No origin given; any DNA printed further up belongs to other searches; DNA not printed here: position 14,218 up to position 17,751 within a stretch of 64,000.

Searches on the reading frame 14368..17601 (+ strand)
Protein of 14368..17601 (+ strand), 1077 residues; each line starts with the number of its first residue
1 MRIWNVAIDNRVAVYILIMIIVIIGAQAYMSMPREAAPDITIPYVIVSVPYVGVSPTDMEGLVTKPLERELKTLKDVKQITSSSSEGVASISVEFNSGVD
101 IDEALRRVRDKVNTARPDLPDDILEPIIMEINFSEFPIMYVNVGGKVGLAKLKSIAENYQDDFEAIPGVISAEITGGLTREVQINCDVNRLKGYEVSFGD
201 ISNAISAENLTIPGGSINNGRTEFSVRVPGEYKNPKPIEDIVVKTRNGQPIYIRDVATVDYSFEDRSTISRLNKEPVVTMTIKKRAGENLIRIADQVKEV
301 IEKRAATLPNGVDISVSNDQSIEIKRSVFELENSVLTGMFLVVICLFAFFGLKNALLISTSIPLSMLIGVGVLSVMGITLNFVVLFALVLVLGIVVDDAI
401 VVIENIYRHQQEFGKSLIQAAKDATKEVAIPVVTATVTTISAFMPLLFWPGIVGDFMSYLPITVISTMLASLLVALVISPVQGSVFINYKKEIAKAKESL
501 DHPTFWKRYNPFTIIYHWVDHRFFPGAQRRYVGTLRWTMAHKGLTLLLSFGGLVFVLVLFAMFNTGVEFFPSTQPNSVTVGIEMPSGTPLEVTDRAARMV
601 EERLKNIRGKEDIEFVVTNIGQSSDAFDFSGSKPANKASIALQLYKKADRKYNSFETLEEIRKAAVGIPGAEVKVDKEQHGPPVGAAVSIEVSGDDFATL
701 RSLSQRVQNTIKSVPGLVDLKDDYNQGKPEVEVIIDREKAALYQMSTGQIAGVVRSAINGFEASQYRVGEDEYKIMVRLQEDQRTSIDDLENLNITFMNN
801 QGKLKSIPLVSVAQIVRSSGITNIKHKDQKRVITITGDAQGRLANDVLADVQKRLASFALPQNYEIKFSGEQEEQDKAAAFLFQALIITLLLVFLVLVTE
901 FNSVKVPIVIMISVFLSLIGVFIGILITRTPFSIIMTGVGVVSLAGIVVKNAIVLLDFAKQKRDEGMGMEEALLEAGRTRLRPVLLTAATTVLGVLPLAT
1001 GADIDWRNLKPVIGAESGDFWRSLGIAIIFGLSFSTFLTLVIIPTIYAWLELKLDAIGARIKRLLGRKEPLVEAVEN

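Call 34: search_protein_families(library=pfam, proteins=[window:14368-17601:+], max_evalue=0.00001)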
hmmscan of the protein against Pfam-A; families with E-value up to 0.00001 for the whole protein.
window:14368-17601:+ (1077 aa): 3 families
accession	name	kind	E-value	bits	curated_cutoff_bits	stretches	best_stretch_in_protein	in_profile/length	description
PF00873.25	ACR_tran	-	2.2e-223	744.5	28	1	4-1050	2-1020/1021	AcrB/AcrD/AcrF family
PF02355.23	SecD_SecF_C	-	7.7e-10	38.9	20.5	1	334-478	36-182/189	Protein export membrane protein SecD/SecF, C-terminal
PF03176.21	MMPL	-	2.7e-07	30.3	20.5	0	831-999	90-266/333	MMPL family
